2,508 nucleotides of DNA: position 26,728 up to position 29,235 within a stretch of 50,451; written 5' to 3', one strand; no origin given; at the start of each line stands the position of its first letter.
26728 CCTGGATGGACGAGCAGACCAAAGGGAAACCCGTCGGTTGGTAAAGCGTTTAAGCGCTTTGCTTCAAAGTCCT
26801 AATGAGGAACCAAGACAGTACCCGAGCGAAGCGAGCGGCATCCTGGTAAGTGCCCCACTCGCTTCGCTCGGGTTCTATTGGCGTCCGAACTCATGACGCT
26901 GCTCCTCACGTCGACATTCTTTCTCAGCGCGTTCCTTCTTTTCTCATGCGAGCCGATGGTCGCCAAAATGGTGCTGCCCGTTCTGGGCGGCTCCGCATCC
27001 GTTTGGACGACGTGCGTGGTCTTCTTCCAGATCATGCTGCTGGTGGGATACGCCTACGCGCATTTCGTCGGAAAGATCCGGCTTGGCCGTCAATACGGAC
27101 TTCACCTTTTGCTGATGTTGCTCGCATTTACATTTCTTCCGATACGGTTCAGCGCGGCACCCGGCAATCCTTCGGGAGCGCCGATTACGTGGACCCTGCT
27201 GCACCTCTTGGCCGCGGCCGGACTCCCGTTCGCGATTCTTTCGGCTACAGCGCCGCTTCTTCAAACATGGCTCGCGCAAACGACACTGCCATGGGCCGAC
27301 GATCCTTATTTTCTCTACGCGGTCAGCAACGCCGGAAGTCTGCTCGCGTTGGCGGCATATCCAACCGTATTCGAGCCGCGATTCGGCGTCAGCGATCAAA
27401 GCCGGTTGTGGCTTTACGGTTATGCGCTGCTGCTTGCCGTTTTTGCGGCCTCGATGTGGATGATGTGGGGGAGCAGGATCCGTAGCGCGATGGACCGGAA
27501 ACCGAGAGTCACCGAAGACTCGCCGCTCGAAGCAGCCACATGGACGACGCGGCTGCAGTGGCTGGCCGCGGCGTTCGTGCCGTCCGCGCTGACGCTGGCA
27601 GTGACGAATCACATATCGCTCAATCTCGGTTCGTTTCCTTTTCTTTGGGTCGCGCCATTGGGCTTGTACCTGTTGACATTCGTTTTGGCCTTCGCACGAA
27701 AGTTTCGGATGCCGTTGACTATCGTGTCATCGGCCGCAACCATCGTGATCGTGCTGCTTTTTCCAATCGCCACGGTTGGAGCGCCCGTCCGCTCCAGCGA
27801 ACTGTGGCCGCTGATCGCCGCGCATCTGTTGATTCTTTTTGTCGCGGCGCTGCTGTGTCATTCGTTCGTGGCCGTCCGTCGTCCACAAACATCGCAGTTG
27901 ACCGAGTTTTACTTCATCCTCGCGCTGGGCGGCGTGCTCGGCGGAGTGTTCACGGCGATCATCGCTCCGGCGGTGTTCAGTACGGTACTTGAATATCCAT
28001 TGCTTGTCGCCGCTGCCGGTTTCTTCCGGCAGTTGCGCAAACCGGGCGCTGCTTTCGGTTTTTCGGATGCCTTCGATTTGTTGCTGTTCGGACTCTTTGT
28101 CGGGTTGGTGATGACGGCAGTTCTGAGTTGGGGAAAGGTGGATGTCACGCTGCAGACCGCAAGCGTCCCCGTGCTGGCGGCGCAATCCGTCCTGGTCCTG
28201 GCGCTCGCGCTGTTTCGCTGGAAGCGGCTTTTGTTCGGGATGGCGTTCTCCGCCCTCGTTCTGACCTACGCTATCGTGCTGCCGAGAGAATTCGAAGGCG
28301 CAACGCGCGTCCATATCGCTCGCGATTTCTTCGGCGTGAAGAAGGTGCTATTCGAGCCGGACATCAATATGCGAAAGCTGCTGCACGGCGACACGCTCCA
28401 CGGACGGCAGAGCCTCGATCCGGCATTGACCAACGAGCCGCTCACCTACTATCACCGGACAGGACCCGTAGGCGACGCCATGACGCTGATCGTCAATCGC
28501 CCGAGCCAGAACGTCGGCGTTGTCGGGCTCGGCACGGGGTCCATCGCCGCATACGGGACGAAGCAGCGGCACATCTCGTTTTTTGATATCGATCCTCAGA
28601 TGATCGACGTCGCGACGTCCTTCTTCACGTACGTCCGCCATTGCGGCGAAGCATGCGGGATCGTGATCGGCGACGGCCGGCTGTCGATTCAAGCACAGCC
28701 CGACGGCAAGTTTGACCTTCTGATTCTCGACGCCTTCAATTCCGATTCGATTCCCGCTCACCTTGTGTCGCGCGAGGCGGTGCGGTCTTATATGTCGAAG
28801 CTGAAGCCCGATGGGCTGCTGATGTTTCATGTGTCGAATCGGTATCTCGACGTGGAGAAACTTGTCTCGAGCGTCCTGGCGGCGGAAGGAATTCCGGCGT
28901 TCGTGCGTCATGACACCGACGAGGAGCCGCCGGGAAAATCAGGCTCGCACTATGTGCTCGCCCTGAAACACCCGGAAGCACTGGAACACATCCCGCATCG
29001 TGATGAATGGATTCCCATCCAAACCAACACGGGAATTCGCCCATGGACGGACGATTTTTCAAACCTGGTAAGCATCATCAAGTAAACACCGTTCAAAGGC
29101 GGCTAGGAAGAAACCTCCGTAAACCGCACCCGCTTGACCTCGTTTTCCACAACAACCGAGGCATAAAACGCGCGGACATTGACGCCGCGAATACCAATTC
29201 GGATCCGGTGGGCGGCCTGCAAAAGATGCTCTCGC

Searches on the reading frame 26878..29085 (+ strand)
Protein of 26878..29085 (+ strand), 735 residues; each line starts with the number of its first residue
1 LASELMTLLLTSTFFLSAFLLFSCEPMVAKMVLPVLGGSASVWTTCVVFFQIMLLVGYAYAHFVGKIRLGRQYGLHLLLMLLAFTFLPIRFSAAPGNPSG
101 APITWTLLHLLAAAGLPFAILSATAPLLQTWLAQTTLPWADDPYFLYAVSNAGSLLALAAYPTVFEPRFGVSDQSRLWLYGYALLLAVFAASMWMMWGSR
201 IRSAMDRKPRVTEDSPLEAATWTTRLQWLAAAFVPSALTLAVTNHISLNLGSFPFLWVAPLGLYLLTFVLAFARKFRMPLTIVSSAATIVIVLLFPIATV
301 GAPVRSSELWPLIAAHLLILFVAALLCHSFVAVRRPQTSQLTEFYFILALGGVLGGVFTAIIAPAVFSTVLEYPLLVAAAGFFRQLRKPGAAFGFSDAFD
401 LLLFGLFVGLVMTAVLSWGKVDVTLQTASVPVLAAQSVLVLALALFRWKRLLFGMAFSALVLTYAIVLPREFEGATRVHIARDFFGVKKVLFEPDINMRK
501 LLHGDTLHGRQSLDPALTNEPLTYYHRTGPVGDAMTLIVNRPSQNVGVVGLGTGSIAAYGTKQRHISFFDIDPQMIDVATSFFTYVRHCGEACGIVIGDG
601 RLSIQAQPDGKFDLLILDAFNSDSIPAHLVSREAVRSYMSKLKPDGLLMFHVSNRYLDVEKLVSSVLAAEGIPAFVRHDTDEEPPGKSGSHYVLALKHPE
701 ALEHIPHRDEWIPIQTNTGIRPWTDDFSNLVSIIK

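Call 58: search_protein_families(library=pfam, proteins=[window:26878-29085:+], max_evalue=0.001)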
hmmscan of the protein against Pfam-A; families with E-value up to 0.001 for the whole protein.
window:26878-29085:+ (735 aa): 1 family
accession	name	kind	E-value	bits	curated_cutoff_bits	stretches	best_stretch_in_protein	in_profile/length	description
PF01564.23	Spermine_synth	-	4.4e-07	30.1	22.9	1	563-651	39-131/186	Spermine/spermidine synthase domain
